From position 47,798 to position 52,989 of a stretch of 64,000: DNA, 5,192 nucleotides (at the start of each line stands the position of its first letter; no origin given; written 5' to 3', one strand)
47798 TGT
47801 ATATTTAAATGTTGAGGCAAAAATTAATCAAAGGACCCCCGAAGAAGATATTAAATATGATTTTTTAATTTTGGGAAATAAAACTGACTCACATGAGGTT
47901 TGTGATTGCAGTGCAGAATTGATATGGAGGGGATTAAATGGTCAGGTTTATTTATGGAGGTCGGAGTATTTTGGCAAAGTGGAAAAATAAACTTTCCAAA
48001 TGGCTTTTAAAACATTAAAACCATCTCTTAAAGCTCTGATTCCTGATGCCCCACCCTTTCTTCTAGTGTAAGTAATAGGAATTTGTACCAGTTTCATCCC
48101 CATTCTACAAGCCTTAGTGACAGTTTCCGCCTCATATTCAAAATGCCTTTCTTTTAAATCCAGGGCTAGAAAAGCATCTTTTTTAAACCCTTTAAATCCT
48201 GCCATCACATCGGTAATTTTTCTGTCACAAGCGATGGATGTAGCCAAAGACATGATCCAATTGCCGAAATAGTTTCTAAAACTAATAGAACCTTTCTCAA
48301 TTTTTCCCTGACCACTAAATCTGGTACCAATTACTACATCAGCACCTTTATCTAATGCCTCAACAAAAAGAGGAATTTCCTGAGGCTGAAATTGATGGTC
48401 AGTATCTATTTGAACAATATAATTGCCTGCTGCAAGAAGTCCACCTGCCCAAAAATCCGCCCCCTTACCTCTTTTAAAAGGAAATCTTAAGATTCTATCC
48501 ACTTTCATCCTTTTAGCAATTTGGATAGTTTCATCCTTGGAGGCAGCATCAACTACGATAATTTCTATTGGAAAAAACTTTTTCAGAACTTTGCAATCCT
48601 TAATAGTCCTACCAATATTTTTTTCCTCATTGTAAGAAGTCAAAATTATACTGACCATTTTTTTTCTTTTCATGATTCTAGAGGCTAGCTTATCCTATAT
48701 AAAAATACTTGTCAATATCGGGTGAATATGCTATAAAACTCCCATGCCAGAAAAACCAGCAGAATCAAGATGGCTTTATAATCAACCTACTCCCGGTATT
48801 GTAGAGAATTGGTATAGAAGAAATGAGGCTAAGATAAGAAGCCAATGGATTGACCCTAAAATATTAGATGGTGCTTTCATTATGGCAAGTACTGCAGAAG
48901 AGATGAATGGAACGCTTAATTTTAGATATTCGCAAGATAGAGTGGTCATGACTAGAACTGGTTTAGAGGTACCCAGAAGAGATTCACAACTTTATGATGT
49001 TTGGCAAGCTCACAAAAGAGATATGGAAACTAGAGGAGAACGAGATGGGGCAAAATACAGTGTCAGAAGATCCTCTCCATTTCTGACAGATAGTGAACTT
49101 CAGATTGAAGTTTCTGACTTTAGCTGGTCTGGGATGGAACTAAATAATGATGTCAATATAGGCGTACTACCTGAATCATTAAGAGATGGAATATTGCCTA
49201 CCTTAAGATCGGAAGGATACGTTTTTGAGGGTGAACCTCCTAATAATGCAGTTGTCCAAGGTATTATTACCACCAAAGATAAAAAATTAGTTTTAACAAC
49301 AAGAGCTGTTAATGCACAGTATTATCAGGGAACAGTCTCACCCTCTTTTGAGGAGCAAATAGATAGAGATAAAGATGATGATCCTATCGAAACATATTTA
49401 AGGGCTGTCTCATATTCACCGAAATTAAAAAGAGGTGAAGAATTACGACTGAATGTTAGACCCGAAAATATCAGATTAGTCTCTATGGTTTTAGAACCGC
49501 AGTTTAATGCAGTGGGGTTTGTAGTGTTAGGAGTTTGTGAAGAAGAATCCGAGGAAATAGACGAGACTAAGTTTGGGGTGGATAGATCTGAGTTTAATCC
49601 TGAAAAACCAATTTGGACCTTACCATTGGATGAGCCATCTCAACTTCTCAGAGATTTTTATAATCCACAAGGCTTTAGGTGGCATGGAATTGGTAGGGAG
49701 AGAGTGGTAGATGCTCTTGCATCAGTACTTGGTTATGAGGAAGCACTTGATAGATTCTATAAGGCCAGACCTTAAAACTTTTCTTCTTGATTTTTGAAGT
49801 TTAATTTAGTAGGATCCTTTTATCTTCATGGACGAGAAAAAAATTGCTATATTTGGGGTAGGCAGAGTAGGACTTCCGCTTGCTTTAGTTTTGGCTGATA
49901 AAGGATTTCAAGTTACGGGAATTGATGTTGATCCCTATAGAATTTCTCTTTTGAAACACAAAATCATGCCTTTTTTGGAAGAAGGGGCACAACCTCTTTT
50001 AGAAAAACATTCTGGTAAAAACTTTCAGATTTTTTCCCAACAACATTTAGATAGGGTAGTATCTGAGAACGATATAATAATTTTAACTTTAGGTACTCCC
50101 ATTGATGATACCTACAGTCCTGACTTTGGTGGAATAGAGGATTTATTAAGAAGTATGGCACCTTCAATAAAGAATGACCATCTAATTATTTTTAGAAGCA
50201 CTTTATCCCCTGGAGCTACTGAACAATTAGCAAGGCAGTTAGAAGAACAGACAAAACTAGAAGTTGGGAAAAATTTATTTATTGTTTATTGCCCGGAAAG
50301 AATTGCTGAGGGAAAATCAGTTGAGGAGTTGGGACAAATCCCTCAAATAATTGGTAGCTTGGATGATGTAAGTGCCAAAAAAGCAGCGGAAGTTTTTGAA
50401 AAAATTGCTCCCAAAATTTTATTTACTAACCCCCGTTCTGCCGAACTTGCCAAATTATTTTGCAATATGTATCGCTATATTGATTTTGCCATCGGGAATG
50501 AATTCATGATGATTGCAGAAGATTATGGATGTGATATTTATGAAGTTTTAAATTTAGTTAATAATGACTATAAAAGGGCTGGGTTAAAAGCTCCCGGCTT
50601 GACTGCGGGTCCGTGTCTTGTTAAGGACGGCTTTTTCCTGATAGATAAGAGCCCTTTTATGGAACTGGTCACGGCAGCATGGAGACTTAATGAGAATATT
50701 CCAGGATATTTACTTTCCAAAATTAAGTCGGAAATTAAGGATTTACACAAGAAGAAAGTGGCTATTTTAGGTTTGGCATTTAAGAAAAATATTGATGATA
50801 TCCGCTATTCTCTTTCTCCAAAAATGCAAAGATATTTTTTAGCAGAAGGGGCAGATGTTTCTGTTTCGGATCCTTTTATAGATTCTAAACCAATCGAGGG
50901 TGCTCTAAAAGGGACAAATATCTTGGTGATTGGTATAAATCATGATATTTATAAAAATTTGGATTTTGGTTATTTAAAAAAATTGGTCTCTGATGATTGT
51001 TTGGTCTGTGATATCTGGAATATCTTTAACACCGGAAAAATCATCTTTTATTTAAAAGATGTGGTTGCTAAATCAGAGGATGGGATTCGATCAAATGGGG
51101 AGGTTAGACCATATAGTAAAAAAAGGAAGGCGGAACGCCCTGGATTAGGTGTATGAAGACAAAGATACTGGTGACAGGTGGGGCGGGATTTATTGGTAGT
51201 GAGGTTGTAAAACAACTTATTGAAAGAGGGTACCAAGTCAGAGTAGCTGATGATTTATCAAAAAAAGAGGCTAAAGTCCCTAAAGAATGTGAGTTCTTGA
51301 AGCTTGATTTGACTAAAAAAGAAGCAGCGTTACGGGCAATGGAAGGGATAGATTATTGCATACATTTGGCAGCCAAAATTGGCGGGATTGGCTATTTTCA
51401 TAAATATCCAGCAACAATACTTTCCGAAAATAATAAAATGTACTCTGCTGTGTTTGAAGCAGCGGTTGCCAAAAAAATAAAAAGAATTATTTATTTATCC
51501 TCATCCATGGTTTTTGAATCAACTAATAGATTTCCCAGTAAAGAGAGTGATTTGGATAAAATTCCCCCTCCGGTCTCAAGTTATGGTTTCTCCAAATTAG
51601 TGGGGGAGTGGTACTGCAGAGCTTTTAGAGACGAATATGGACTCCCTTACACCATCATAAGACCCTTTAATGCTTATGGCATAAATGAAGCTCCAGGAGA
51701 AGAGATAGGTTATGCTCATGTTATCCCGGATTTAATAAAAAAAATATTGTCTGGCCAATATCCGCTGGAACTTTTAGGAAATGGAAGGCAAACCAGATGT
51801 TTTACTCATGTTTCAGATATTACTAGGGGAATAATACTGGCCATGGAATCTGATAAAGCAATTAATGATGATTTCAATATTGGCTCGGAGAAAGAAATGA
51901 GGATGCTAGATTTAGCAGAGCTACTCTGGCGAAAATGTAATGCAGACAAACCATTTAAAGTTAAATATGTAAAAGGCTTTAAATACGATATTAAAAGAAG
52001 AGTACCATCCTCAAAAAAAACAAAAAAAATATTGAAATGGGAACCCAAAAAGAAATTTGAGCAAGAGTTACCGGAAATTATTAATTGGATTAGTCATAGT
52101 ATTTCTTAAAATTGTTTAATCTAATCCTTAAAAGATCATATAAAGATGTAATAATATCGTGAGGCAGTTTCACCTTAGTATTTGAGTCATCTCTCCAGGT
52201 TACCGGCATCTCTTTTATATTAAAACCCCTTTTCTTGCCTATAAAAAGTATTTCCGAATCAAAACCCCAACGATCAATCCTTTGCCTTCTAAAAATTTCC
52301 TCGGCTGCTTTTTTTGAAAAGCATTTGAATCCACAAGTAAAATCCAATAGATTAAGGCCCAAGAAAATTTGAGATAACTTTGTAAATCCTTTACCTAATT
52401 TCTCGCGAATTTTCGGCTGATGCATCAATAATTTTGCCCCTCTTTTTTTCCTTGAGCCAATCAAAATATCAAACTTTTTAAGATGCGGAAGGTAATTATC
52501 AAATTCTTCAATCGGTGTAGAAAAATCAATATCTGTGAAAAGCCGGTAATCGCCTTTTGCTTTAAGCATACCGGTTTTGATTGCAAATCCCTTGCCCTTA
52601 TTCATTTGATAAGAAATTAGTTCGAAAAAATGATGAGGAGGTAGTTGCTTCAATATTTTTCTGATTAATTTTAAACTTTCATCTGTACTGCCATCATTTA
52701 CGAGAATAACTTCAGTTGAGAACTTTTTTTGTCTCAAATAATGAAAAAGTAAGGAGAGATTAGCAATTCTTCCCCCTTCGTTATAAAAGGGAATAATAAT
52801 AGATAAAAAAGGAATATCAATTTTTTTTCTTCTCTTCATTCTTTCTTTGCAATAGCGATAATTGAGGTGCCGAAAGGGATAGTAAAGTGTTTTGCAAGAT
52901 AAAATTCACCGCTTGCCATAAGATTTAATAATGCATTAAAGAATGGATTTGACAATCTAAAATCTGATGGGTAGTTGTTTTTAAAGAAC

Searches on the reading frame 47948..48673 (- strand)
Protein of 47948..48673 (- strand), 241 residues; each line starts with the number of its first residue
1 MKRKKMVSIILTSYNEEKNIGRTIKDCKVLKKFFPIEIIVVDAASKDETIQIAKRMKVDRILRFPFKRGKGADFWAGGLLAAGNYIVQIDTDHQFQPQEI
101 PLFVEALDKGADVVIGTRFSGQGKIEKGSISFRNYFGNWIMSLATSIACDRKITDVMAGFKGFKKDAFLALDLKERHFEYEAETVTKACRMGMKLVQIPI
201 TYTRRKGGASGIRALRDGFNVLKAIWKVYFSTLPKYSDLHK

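Call 4: search_protein_families(library=pfam, proteins=[window:47948-48673:-], max_evalue=0.01)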
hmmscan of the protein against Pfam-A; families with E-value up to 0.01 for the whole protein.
window:47948-48673:- (241 aa): 1 family
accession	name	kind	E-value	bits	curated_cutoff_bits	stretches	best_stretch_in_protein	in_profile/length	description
PF00535.33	Glycos_transf_2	-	1.7e-24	87.1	23.3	1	8-168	1-164/168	Glycosyl transferase family 2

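Call 6: search_protein_families(library=ncbifam, proteins=[window:47948-48673:-], max_evalue=0.01)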
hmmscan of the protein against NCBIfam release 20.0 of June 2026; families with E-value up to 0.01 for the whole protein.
window:47948-48673:- (241 aa): 18 families
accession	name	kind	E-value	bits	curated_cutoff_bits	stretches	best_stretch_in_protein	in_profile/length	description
TIGR04182.1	glyco_TIGR04182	equivalog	1.4e-33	116.5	325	1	7-228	2-217/293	S-layer glycoprotein N-glycosyltransferase AglJ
NF041391.1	DPhHxTase_Halo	equivalog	1.2e-18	66.8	375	1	12-229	2-209/213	dolichyl-phosphate hexose transferase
NF047588.1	GlcsyltransPgfSStrep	equivalog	2e-13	50.3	500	1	7-171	3-167/308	glycosyltransferase PgfS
NF058614.1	PPMAGASynPpgS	equivalog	2.2e-13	50.2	370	1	8-221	3-215/226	polyprenyl-phospho-N-acetylgalactosaminyl synthase PpgS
NF010496.0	PRK13915.1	equivalog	1.5e-12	47.2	262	1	2-107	28-142/307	glucosyl-3-phosphoglycerate synthase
TIGR04283.1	glyco_like_mftF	equivalog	6.2e-12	45.6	182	1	7-138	1-126/221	TIGR04283 family arsenosugar biosynthesis glycosyltransferase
NF007986.1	PRK10714.1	equivalog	1.3e-11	44.1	529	1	4-123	5-131/316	undecaprenyl-phosphate 4-deoxy-4-formamido-L-arabinose transferase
TIGR03937.1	PgaC_IcaA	equivalog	2e-11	43.5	422.3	1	3-113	43-156/407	poly-beta-1,6-N-acetyl-D-glucosamine synthase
NF047683.1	TeichurnBiosyTuaG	equivalog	2.2e-08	34.1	400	1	2-100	3-104/252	teichuronic acid biosynthesis protein TuaG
NF050050.1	ProtGlycPglI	equivalog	4e-06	26.4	500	1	6-118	3-119/306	GalNAc(5)-diNAcBac-PP-undecaprenol beta-1,3-glucosyltransferase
TIGR03111.1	glyc2_xrt_Gpos1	hypoth_equivalog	1.8e-05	23.7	363.95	1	6-132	50-183/439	TIGR03111 family XrtG-associated glycosyltransferase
NF007482.0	PRK10073.1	equivalog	2e-05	23.7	423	1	2-99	3-102/334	glycosyltransferase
NF041875.1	EPS_EpsD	equivalog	0.0001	21.9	370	1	7-116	1-114/325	exopolysaccharide biosynthesis glycosyltransferase EpsD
TIGR03965.1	mycofact_glyco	equivalog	0.00019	20.4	280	1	4-111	73-183/467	mycofactocin biosynthesis glycosyltransferase MftF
NF053739.1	GlytfEpsEBac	equivalog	0.00082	18.4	450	1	7-111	3-111/265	glycosyltransferase EpsE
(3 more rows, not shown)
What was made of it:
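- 47948..48673 (-): TM-less Dpm1-class GT2, the most DPMS-like of the four. It is convergent with the 790-aa gene. AglJ at 1.4e-33, below the cut-off (call 6).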

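Call 19: search_solved_structures(query=window:47948-48673:-, max_evalue=0.0001)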
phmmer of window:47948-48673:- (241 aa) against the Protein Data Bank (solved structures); distinct sequences matched with E-value up to 0.0001: 12.
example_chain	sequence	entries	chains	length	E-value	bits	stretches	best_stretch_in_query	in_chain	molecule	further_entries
5mlz_A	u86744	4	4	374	3.3e-17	66.2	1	6-226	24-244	Dolichol monophosphate mannose synthase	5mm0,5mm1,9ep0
2z87_A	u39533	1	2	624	5.8e-09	39.2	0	1-112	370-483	Chondroitin synthase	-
2z86_A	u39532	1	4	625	5.8e-09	39.2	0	1-112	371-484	Chondroitin synthase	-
9bhc_C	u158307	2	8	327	2.9e-08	36.9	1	5-126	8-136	Undecaprenyl-phosphate 4-deoxy-4-formamido-L-arabinose transferase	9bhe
8vxh_A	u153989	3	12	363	3.8e-08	36.5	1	5-126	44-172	Undecaprenyl-phosphate 4-deoxy-4-formamido-L-arabinose transferase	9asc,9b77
9hwj_A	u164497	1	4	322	1.9e-07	34.2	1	5-119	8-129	Undecaprenyl-phosphate 4-deoxy-4-formamido-L-arabinose transferase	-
5eke_A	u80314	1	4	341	4.4e-07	33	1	7-125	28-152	Uncharacterized glycosyltransferase sll0501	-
5ekp_C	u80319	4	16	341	4.4e-07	33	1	7-125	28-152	Uncharacterized glycosyltransferase sll0501 | Glycosyltransferase sll0501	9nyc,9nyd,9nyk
9nye_A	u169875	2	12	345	4.5e-07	33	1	7-125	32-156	Glycosyltransferase sll0501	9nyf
6p61_A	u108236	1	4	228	2.6e-05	27.2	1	1-98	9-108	Glycosyltransferase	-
9jma_A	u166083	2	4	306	7.4e-05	25.7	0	6-115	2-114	GalNAc(5)-diNAcBac-PP-undecaprenol beta-1,3-glucosyltransferase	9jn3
5hea_A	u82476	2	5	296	9.6e-05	25.4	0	4-119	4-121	Putative glycosyltransferase (GalT1)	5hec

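Call 74: search_solved_structures(query=window:47948-48673:-, max_evalue=1e-10, show_alignments=1)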
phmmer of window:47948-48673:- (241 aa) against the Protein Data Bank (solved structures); distinct sequences matched with E-value up to 1e-10: 1.
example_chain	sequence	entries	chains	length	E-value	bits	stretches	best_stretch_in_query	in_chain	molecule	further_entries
5mlz_A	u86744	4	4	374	3.3e-17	66.2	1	6-226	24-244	Dolichol monophosphate mannose synthase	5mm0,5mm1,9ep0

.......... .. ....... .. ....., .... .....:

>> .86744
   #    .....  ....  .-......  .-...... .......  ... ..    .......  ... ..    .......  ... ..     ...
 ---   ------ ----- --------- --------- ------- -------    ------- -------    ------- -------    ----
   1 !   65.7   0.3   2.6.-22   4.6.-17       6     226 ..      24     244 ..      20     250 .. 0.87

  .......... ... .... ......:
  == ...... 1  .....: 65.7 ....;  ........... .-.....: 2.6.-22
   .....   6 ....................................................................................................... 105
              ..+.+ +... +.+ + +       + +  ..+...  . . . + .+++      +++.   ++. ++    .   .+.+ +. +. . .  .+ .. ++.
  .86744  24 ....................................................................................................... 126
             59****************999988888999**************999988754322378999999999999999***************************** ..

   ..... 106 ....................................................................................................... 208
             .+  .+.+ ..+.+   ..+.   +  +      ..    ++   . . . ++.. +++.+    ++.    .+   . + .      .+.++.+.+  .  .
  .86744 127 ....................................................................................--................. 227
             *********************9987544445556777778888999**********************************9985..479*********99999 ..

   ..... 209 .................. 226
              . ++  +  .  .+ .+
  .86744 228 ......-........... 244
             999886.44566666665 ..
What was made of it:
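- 47948..48673 (-): PfDPMS at 3.3e-17 over residues 6-226, with the NE, DTD, GxR, D..GF and R..G.S motifs aligned (calls 19, 74).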

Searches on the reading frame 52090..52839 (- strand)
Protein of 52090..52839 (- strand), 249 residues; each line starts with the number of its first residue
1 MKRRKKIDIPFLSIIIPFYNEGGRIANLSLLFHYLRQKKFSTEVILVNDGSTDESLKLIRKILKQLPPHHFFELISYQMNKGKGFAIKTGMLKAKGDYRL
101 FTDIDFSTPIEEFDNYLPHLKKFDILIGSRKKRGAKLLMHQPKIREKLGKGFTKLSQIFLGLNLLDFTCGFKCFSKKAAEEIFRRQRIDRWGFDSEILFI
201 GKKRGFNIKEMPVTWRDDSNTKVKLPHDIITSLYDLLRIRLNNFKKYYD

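Call 5: search_protein_families(library=pfam, proteins=[window:52090-52839:-], max_evalue=0.01)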
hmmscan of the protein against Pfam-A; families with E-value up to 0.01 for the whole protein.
window:52090-52839:- (249 aa): 2 families
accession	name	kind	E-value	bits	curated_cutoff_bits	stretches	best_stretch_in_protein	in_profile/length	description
PF00535.33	Glycos_transf_2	-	6.8e-20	72.1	23.3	1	13-183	1-168/168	Glycosyl transferase family 2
PF10111.15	Glyco_tranf_2_2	-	1.9e-05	24.8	27.3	1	13-116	1-102/276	Glycosyltransferase like family 2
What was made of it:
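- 52090..52839 (-): TM-less Dpm1-class GT2, translationally coupled to the methyltransferase upstream. It has no membrane neighbour here. PF00535 at 6.8e-20 (call 5).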

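Call 6: search_protein_families(library=ncbifam, proteins=[window:52090-52839:-], max_evalue=0.01)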
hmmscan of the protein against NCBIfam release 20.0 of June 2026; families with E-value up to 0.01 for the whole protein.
window:52090-52839:- (249 aa): 19 families
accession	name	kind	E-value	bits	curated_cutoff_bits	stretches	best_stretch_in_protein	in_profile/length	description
NF047588.1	GlcsyltransPgfSStrep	equivalog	4.8e-17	62.1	500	1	12-191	3-176/308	glycosyltransferase PgfS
NF007482.0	PRK10073.1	equivalog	5.1e-15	55.3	423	1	10-105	6-95/334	glycosyltransferase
TIGR03937.1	PgaC_IcaA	equivalog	2.1e-13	50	422.3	1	5-105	40-135/407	poly-beta-1,6-N-acetyl-D-glucosamine synthase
NF041391.1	DPhHxTase_Halo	equivalog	3.7e-12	45.7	375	1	74-218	48-186/213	dolichyl-phosphate hexose transferase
NF058614.1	PPMAGASynPpgS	equivalog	4.2e-11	42.7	370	1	14-214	4-195/226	polyprenyl-phospho-N-acetylgalactosaminyl synthase PpgS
NF007986.1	PRK10714.1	equivalog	1.6e-09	37.2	529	1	9-182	5-172/316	undecaprenyl-phosphate 4-deoxy-4-formamido-L-arabinose transferase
NF041875.1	EPS_EpsD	equivalog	3.8e-09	36.4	370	1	12-110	1-94/325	exopolysaccharide biosynthesis glycosyltransferase EpsD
TIGR04283.1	glyco_like_mftF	equivalog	7.9e-09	35.4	182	1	12-105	1-82/221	TIGR04283 family arsenosugar biosynthesis glycosyltransferase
NF038302.1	EPS_HpsE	equivalog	5.6e-07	28.8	300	1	12-105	3-96/307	hormogonium polysaccharide biosynthesis glycosyltransferase HpsE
TIGR04182.1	glyco_TIGR04182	equivalog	2.2e-06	27.3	325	1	13-231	3-209/293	S-layer glycoprotein N-glycosyltransferase AglJ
TIGR03111.1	glyc2_xrt_Gpos1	hypoth_equivalog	2.1e-05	23.5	363.95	1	6-105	45-141/439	TIGR03111 family XrtG-associated glycosyltransferase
NF050819.1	PolSacchBiosHfsG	equivalog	3.3e-05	23.2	500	1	10-112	12-108/302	polysaccharide biosynthesis protein HfsG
NF047683.1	TeichurnBiosyTuaG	equivalog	7.6e-05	22.5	400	1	10-122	6-113/252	teichuronic acid biosynthesis protein TuaG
TIGR04440.1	glyco_TIGR04440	domain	0.0012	18.6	70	1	12-70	2-56/215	TIGR00180 family glycosyltransferase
NF050050.1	ProtGlycPglI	equivalog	0.0024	17.3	500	1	10-105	2-93/306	GalNAc(5)-diNAcBac-PP-undecaprenol beta-1,3-glucosyltransferase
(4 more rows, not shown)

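Call 21: search_solved_structures(query=window:52090-52839:-, max_evalue=0.0001)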
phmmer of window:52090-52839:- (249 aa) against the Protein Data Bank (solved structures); distinct sequences matched with E-value up to 0.0001: 12.
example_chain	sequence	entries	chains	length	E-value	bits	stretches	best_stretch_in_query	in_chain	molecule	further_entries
5eke_A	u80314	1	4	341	2.7e-09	40.1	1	12-160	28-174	Uncharacterized glycosyltransferase sll0501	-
5ekp_C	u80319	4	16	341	2.7e-09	40.1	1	12-160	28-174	Uncharacterized glycosyltransferase sll0501 | Glycosyltransferase sll0501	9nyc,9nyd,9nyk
9nye_A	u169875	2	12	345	2.7e-09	40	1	12-160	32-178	Glycosyltransferase sll0501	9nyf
5mlz_A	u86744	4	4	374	6.5e-09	38.8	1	12-234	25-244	Dolichol monophosphate mannose synthase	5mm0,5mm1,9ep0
2z87_A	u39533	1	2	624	2.7e-08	36.8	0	9-104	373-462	Chondroitin synthase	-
2z86_A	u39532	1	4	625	2.7e-08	36.8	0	9-104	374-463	Chondroitin synthase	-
9bhc_C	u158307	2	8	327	2.9e-07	33.4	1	10-180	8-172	Undecaprenyl-phosphate 4-deoxy-4-formamido-L-arabinose transferase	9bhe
8vxh_A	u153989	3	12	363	3.6e-07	33.1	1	10-179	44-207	Undecaprenyl-phosphate 4-deoxy-4-formamido-L-arabinose transferase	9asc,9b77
5hea_A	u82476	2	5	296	2e-06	30.6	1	11-122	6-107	Putative glycosyltransferase (GalT1)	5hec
8vh7_A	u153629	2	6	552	2.6e-05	27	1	10-185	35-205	Heparosan synthase B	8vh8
8viw_A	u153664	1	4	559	2.6e-05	27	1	10-185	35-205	Heparosan synthase B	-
9hwj_A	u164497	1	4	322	3.4e-05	26.6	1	11-176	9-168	Undecaprenyl-phosphate 4-deoxy-4-formamido-L-arabinose transferase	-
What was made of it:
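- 52090..52839 (-): GtrB at 2.7e-9 and DPMS at 6.5e-9, full length (call 21).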
